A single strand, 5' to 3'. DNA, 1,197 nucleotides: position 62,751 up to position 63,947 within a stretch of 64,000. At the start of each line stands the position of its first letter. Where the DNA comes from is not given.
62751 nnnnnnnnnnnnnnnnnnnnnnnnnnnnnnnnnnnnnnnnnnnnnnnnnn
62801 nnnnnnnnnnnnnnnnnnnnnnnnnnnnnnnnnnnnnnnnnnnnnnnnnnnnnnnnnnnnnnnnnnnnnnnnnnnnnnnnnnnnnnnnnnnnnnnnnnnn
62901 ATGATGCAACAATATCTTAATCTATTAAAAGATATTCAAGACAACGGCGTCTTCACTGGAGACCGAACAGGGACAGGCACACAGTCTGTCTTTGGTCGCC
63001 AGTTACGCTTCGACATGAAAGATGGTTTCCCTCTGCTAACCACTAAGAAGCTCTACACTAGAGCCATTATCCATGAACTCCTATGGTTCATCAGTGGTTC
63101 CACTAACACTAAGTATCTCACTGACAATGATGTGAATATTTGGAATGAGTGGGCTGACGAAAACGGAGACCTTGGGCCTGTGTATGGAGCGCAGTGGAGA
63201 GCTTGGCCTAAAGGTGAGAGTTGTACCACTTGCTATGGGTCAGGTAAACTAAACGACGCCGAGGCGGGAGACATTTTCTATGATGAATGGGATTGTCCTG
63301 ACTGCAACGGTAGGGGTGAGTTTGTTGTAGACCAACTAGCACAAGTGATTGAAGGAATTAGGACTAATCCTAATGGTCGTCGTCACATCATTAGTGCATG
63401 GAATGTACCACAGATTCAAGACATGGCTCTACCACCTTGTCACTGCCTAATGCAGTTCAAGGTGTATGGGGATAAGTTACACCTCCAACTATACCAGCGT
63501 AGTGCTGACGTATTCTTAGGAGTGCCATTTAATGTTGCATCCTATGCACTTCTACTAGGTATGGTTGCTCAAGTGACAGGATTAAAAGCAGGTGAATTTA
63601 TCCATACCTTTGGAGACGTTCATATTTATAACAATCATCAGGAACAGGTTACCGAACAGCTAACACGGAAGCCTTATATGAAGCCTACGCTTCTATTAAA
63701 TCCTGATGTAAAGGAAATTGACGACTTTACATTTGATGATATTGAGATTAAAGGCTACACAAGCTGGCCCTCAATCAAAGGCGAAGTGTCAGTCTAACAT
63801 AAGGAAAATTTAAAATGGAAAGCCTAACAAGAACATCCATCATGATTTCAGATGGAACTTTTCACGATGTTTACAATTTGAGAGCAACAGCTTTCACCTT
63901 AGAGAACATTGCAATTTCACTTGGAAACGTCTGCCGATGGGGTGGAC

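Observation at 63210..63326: Thymidylate synthase with an inserted double CxxCxGxG (DnaJ-type zinc finger) module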

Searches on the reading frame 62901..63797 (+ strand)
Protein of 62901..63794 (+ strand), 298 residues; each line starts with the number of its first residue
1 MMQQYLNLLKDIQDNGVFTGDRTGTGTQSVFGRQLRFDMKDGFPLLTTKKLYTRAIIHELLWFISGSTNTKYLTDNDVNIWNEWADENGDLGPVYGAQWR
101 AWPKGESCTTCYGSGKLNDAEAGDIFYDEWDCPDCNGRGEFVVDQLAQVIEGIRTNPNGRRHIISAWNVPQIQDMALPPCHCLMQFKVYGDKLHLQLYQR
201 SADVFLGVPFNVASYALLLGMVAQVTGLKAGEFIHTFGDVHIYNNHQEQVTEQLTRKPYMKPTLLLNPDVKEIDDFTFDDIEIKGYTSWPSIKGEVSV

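Call 3: search_protein_families(library=pfam, proteins=[window:62901-63794:+], max_evalue=10)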
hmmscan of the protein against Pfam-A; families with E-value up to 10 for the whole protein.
window:62901-63794:+ (298 aa): 4 families
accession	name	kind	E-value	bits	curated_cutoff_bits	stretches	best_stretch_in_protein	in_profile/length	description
PF00303.24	Thymidylat_synt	-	6.9e-115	383.2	24.3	1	3-298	1-266/266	Thymidylate synthase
PF00684.25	DnaJ_CXXCXGXG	-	5.8e-05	23.7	32.7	1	106-143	16-55/65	DnaJ central domain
PF15777.11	Anti-TRAP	-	0.0013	19.1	32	1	106-151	11-52/59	Tryptophan RNA-binding attenuator protein inhibitory protein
PF23733.2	GRXCR1-2_C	-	0.034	14.5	26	1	108-139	12-39/47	GRXCR1/2, C-terminal domain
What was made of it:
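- On Thymidylate synthase ThyA (PF00303): 383.2 bits against a cut-off of 24.3, profile 1-266/266 (call 3)
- Closest known: DnaJ central cysteine-rich domain. Same: The insert aligns to repeats 2-3 of the DnaJ profile (positions 16-55 of 65; call 3).
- Checked: ORF 62901..63797 (+), 298 aa, matches Pfam Thymidylat_synt PF00303 end to end (E 6.9e-115, profile 1-266/266; call 3).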

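Call 4: search_solved_structures(query=window:62901-63794:+, show_alignments=3)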
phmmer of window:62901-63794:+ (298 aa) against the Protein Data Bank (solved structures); distinct sequences matched with E-value up to 0.001: 124 (the best 60 are shown).
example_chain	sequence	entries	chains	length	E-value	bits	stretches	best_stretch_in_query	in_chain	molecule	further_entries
6auj_A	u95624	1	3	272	2.1e-108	365.4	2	138-297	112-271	Thymidylate synthase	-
3ix6_A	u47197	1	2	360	5.8e-105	354.2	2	143-297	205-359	Thymidylate synthase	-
4h0r_A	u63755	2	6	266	4.4e-95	321.7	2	143-298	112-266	Thymidylate synthase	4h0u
1qqq_A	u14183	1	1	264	3.1e-93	315.6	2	143-297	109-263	THYMIDYLATE SYNTHASE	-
1an5_A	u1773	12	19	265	1.1e-92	313.8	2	143-297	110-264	THYMIDYLATE SYNTHASE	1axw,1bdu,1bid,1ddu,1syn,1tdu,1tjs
1aob_A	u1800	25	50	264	1.7e-92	313.2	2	143-297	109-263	THYMIDYLATE SYNTHASE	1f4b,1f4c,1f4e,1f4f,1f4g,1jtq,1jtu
2tsc_A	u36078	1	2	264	2.3e-92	312.8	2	143-297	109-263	THYMIDYLATE SYNTHASE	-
6cdz_A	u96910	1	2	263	3.2e-92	312.3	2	143-296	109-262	Thymidylate synthase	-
1ev5_A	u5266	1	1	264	4.4e-92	311.8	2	143-297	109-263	THYMIDYLATE SYNTHASE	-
1evf_A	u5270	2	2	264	4.7e-92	311.8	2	143-297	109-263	THYMIDYLATE SYNTHASE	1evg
1zpr_A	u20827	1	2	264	4.7e-92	311.8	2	143-297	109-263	THYMIDYLATE SYNTHASE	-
2ftn_A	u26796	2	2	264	5.8e-92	311.4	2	143-297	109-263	Thymidylate synthase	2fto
2vet_A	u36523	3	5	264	6.4e-92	311.3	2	143-297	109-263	THYMIDYLATE SYNTHASE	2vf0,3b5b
1ffl_A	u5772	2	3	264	7.3e-92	311.1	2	143-297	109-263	THYMIDYLATE SYNTHASE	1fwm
1ev8_A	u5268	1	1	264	7.9e-92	311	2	143-297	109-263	THYMIDYLATE SYNTHASE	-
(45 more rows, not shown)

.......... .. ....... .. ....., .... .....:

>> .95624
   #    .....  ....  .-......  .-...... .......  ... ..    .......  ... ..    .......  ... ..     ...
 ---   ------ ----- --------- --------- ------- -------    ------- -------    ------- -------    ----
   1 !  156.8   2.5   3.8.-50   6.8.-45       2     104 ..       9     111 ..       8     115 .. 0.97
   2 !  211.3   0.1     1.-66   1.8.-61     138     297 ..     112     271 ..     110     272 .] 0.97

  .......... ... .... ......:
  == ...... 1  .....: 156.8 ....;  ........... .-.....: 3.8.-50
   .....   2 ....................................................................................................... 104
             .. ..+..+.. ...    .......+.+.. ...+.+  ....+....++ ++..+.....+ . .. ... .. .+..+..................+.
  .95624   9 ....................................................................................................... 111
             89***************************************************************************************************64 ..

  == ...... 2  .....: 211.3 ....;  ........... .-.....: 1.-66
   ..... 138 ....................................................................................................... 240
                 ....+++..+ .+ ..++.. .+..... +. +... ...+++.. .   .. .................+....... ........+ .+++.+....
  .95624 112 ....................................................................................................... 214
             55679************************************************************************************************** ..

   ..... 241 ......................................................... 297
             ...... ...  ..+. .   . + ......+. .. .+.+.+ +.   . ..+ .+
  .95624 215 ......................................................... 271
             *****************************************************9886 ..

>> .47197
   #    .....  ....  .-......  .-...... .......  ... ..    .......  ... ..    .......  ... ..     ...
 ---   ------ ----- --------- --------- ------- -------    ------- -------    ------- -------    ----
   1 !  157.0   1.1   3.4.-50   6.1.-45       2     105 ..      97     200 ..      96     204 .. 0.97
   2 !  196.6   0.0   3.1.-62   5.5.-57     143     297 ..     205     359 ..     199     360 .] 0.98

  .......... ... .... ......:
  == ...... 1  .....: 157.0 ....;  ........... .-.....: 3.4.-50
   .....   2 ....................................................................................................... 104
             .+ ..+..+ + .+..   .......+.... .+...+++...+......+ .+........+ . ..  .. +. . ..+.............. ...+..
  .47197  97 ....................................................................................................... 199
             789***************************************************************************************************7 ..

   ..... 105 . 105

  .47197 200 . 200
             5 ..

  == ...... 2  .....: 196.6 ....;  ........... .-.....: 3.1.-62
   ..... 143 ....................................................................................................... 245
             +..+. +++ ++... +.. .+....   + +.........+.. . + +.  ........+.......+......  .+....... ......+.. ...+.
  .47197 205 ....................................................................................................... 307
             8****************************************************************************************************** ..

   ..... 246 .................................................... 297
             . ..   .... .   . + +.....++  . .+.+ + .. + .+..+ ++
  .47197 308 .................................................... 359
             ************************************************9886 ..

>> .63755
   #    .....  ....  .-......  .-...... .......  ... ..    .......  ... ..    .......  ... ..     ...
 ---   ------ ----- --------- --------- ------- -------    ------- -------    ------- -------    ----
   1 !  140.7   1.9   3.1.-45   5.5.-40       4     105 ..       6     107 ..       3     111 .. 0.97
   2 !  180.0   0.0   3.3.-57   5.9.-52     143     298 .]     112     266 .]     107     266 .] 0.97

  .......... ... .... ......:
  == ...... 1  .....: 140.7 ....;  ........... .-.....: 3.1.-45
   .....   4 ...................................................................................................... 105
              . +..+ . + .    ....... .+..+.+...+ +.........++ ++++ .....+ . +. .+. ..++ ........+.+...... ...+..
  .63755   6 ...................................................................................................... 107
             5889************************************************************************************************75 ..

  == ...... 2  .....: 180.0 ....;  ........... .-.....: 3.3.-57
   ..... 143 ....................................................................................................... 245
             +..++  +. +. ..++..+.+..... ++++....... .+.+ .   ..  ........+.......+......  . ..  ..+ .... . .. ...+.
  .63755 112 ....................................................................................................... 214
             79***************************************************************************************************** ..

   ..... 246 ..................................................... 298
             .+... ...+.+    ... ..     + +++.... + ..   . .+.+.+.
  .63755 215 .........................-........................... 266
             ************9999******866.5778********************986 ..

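Call 5: search_dna_similar(query=window:62901-63794:+, collection=phages, mode=protein, max_rows=60)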
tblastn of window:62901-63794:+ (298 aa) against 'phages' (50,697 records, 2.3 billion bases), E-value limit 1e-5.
Records with a match: 4189; places in all: 4436; records where one place covers at least 80% of the query: 3771.
Best place of each record, by identity: <60% 4189.
By first word of the organism name: Escherichia 909; Vibrio 484; Salmonella 464; Klebsiella 391; Bacillus 306; Erwinia 159; Pseudomonas 127; Acinetobacter 109; Shigella 109; Aeromonas 108; and 92 more.
By host as written in the record: - 714; Escherichia coli 354; Klebsiella pneumoniae 135; Erwinia amylovora 93; Microbacterium foliorum NRRL B-24224 55; Salmonella enterica subsp. enterica serovar Enteritidis PT1 53; Escherichia coli O157:H7 47; Salmonella enterica 42; and 937 more.
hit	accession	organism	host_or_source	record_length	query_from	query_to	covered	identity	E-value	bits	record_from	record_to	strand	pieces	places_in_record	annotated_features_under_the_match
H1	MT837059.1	Bacteriophage sp.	human fecal samples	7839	1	298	100%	55.4%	1e-97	320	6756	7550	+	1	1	record has no annotation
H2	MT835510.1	Bacteriophage sp.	human fecal samples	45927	1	298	100%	55.4%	3e-95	313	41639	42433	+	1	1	record has no annotation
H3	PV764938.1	Sinorhizobium phage Phosso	Sinohrizobium meliloti NRRL L-50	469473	2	298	100%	55.2%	3e-100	327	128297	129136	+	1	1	thymidylate synthase | dihydrofolate reductase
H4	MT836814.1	Bacteriophage sp.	human fecal samples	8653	2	298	100%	54.9%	3e-95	312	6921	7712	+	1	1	record has no annotation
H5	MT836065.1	Bacteriophage sp.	human fecal samples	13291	1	298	100%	53.7%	7e-97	317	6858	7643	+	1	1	record has no annotation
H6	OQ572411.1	Pseudomonas phage Y10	Pseudomonas aeruginosa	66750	2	298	100%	53.5%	3e-92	304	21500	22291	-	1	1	record has no annotation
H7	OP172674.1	Bacteroides phage BF695P3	Bacteroides fragilis DA695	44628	1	298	100%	53.3%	1e-84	282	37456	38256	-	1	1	thymidylate synthase | hypothetical protein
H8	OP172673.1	Bacteroides phage BF695P2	Bacteroides fragilis DA695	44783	1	298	100%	53.3%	1e-84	282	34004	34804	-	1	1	thymidylate synthase | hypothetical protein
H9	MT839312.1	Bacteriophage sp.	human fecal samples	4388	2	298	100%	53.2%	2e-93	306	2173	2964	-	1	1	record has no annotation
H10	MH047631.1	Microbacterium phage Triscuit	Microbacterium foliorum NRRL B-24224 SEA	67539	1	298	100%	53.0%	2e-91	301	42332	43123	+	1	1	67: thymidylate synthase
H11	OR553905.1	Microbacterium phage Magritte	Microbacterium foliorum NRRL B-24224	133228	5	298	99%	53.7%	1e-91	302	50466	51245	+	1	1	52: thymidylate synthase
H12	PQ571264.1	Bacteroides phage BF3-TP1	Bacteroides fragilis HM4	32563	1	298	100%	52.7%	7e-84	280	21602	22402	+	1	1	thymidylate synthase | hypothetical protein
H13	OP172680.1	Bacteroides phage BK649P1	Bacteroides ovatus BSC649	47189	1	298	100%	52.7%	1e-82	276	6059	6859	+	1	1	thymidylate synthase | hypothetical protein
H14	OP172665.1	Bacteroides phage BF344P1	Bacteroides fragilis BSC344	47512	2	298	100%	52.7%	5e-87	289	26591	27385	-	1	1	thymidylate synthase | hypothetical protein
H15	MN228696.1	Sinorhizobium phage ort11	Sinorhizobium meliloti Ort11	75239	1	298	100%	52.5%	1e-86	288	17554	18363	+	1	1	thymidylate synthase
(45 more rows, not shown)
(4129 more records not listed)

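Call 6: find_homologous_proteins(query=window:62901-63794:+)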
Query window:62901-63794:+ (298 aa): 8000 proteins with E <= 0.001 among 8000 candidates; the best 120 are listed.
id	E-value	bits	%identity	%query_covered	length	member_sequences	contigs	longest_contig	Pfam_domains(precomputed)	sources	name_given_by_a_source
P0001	3.0e-208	708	100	100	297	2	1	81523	PF00303.25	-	-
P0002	4.5e-166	570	87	100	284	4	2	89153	PF00303.25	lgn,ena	-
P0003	7.9e-146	503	77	100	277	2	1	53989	PF00303.25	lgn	-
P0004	4.8e-142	491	74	100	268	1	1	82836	PF00303.25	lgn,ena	-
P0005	1.7e-128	446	70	100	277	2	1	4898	PF00303.25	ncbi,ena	-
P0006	3.3e-128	445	68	100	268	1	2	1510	PF00303.25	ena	-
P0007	5.1e-128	445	67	100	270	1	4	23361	PF00303.25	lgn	-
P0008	2.1e-123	430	66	100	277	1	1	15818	PF00303.25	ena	-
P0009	2.5e-122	426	66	100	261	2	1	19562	PF00303.25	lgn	-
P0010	3.2e-118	413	63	100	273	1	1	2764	PF00303.25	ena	-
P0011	5.6e-118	412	64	100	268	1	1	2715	PF00303.25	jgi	-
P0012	1.5e-115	404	63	99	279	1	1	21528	PF00303.25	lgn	-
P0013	5.4e-115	402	63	99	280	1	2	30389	PF00303.25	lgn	-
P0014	4.4e-114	399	59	100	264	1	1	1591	PF00303.25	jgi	jgi:thymidylate synthase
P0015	7.7e-113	395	60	100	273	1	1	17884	PF00303.25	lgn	-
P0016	1.0e-112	395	59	100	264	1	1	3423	PF00303.25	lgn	-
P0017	6.7e-112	392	60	100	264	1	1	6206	PF00303.25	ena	-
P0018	1.1e-111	391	60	100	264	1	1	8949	PF00303.25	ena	-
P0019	1.1e-111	391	60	99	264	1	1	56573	PF00303.25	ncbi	-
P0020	1.1e-111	391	61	100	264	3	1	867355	PF00303.25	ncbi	-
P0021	1.1e-111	391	58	100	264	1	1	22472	PF00303.25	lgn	-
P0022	1.2e-111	391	65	93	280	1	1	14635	PF00303.25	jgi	-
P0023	1.2e-111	391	61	100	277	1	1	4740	PF00303.25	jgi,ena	-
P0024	1.9e-111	390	59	100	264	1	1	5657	PF00303.25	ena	-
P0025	4.0e-111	389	60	100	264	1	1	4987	PF00303.25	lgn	-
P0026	4.1e-111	389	59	99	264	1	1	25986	PF00303.25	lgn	-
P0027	4.5e-111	389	60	100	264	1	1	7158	PF00303.25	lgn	-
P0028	4.6e-111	389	60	100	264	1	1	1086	PF00303.25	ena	-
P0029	4.9e-111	389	59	99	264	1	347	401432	PF00303.25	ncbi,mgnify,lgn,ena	mgnify:FL=1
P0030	5.1e-111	389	59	100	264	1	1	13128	PF00303.25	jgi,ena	-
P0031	5.2e-111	389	59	99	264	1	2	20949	PF00303.25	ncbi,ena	-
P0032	5.8e-111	389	59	100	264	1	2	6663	PF00303.25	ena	-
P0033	7.4e-111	388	59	99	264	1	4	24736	PF00303.25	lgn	-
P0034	8.1e-111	388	59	99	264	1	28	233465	PF00303.25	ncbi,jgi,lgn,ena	-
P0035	9.1e-111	388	57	100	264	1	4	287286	PF00303.25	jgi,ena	-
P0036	1.4e-110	387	57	100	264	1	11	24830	PF00303.25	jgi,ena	jgi:thymidylate synthase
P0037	1.6e-110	387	59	100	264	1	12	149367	PF00303.25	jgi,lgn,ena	jgi:thymidylate synthase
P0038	1.7e-110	387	60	99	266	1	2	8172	PF00303.25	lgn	-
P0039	1.7e-110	387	59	99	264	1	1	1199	PF00303.25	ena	-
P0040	1.7e-110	387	59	99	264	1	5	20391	PF00303.25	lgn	-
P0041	1.7e-110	387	59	100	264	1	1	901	PF00303.25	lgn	-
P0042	1.7e-110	387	59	99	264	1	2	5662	PF00303.25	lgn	-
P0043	1.8e-110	387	59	100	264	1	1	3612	PF00303.25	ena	-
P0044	1.8e-110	387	58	100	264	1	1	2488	PF00303.25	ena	-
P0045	1.9e-110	387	59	99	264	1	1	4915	PF00303.25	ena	-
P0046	1.9e-110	387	60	100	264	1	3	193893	PF00303.25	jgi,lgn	jgi:thymidylate synthase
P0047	2.1e-110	387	59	100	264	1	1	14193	PF00303.25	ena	-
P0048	2.5e-110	387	59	99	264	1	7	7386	PF00303.25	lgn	-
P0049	2.6e-110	387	58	100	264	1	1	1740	PF00303.25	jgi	jgi:thymidylate synthase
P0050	2.6e-110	387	60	100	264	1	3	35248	PF00303.25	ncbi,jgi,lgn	jgi:thymidylate synthase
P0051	2.8e-110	386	59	100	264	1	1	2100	PF00303.25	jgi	-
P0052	3.1e-110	386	59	99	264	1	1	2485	PF00303.25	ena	-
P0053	3.3e-110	386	59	100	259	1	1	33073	PF00303.25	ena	-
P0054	3.4e-110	386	62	99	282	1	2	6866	PF00303.25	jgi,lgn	-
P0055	3.7e-110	386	59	99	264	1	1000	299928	PF00303.25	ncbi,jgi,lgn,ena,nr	ncbi:MAG: thymidylate synthase [Muribaculaceae bacterium]|jgi:thymidylate synthase|nr:thymidylate sy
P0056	3.8e-110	386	59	100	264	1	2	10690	PF00303.25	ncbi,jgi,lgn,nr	ncbi:MAG: thymidylate synthase [Bacteroidales bacterium]|nr:thymidylate synthase [Bacteroidales bact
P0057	3.9e-110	386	59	99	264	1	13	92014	PF00303.25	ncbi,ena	-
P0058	4.2e-110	386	59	100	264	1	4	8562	PF00303.25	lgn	-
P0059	4.2e-110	386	59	99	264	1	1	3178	PF00303.25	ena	-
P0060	4.3e-110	386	59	100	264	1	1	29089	PF00303.25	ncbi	-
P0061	4.8e-110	386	59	100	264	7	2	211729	PF00303.25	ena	-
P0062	5.1e-110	386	58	100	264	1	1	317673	PF00303.25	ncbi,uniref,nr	ncbi:thymidylate synthase [Marinicella rhabdoformis]|uniref:thymidylate synthase n=1 Tax=Marinicella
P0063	5.2e-110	386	59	99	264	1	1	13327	PF00303.25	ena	-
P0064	5.2e-110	386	59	99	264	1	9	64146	PF00303.25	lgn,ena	-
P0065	5.2e-110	386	58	100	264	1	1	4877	PF00303.25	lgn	-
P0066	5.5e-110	386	57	100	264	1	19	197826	PF00303.25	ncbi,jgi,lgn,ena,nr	ncbi:MAG TPA: thymidylate synthase [Rhodospirillaceae bacterium]|nr:thymidylate synthase [Rhodospiri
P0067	5.6e-110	386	59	99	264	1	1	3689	PF00303.25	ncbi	-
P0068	5.7e-110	385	59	99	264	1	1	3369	PF00303.25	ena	-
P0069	6.1e-110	385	60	100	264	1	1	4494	PF00303.25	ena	-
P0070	6.7e-110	385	59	100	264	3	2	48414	PF00303.25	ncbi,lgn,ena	-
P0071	7.1e-110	385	59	100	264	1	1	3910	PF00303.25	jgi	-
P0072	7.4e-110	385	59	100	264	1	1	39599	PF00303.25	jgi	-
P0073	8.6e-110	385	59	99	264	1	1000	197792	PF00303.25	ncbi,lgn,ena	-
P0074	8.8e-110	385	59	99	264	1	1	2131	PF00303.25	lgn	-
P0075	8.9e-110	385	59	99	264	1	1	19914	PF00303.25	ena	-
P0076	9.5e-110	385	57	100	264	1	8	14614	PF00303.25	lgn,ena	-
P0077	1.0e-109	385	57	100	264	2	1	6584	PF00303.25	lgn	-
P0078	1.0e-109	385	59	100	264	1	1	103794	PF00303.25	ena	-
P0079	1.1e-109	385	58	100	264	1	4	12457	PF00303.25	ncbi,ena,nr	ncbi:MAG: thymidylate synthase [Bacteroidales bacterium]|nr:thymidylate synthase [Candidatus Equibac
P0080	1.2e-109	384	59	100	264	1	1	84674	PF00303.25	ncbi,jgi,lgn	-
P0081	1.2e-109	384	60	100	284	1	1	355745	PF00303.25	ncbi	-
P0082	1.2e-109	384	57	100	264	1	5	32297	PF00303.25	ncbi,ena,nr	ncbi:MAG: thymidylate synthase [Rhodospirillaceae bacterium]|nr:thymidylate synthase [Rhodospirillac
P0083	1.3e-109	384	58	100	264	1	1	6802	PF00303.25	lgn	-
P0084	1.3e-109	384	59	100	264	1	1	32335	PF00303.25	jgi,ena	-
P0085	1.4e-109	384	58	100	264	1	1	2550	PF00303.25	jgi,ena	jgi:thymidylate synthase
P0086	1.4e-109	384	59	100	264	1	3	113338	PF00303.25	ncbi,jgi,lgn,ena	-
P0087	1.4e-109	384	56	100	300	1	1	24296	PF00303.25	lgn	-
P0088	1.4e-109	384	59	100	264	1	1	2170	PF00303.25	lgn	-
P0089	1.4e-109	384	57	100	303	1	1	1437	PF00303.25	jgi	jgi:thymidylate synthase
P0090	1.6e-109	384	59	99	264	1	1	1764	PF00303.25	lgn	-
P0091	1.7e-109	384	58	100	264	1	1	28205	PF00303.25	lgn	-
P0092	1.7e-109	384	58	100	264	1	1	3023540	PF00303.25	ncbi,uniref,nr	ncbi:thymidylate synthase [Notoacmeibacter ruber]|uniref:Thymidylate synthase n=1 Tax=Notoacmeibacte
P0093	1.8e-109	384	59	100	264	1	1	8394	PF00303.25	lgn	-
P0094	1.9e-109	384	59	100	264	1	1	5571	PF00303.25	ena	-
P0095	2.0e-109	384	58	100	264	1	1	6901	PF00303.25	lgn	-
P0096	2.0e-109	384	58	100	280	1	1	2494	PF00303.25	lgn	-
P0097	2.1e-109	384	57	100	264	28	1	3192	PF00303.25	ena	-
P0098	2.2e-109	384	59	100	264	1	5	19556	PF00303.25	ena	-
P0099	2.2e-109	384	57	100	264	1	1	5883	PF00303.25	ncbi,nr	ncbi:MAG: thymidylate synthase [Bacteroidales bacterium]|nr:thymidylate synthase [Bacteroidales bact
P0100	2.3e-109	384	59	100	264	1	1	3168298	PF00303.25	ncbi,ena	-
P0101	2.5e-109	383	59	100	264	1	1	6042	PF00303.25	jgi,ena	-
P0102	2.6e-109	383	59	99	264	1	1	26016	PF00303.25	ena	-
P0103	2.7e-109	383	60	100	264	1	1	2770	PF00303.25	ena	-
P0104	2.7e-109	383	58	100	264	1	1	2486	PF00303.25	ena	-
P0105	2.8e-109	383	58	100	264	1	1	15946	PF00303.25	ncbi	-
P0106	2.9e-109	383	58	100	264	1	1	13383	PF00303.25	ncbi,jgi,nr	ncbi:MAG TPA: thymidylate synthase [Tenuifilaceae bacterium]|nr:thymidylate synthase [Tenuifilaceae 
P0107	3.0e-109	383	60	100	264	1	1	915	PF00303.25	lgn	-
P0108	3.0e-109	383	58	100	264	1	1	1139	PF00303.25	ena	-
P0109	3.2e-109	383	59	100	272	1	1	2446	PF00303.25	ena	-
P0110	3.6e-109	383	60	100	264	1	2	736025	PF00303.25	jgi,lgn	jgi:thymidylate synthase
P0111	3.6e-109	383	59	99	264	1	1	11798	PF00303.25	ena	-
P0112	3.6e-109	383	59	100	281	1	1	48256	PF00303.25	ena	-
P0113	4.0e-109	383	59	100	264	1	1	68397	PF00303.25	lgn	-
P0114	4.2e-109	383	58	100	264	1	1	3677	PF00303.25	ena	-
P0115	4.3e-109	383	59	99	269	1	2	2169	PF00303.25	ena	-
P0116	4.4e-109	383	59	100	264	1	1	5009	PF00303.25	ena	-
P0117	4.6e-109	383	60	100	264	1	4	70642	PF00303.25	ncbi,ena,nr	ncbi:MAG: thymidylate synthase [Bacteroidales bacterium]|nr:thymidylate synthase [Bacteroidales bact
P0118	4.7e-109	382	59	99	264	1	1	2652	PF00303.25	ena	-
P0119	4.8e-109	382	58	100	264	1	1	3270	PF00303.25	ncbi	-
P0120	4.8e-109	382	58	100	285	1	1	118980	PF00303.25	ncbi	-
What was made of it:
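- The exact protein is on record from a single contig (call 6).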

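Call 11: find_encoding_contigs(protein=P0002, flank=6000, max_places=3)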
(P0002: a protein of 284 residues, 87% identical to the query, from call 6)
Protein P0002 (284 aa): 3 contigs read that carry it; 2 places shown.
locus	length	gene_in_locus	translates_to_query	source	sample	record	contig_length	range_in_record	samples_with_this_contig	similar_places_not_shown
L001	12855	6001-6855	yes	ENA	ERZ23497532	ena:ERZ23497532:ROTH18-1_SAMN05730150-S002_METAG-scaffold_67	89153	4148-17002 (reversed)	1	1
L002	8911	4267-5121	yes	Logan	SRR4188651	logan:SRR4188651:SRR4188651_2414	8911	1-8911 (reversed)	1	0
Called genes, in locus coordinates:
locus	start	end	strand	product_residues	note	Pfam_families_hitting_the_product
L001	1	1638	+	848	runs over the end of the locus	PF00476:DNA_pol_A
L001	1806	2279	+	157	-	PF03838:RecU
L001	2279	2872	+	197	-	PF16473:Rv2179c-like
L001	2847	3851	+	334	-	PF00149:Metallophos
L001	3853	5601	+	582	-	PF02463:SMC_N, PF13476:AAA_23 (weak)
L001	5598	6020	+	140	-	-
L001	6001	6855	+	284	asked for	PF00303:Thymidylat_synt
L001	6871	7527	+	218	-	-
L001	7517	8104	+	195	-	-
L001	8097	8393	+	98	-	-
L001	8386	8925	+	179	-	PF03819:MazG (weak)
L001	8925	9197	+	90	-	-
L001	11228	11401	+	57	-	-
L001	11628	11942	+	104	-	-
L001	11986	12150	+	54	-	-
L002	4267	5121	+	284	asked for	PF00303:Thymidylat_synt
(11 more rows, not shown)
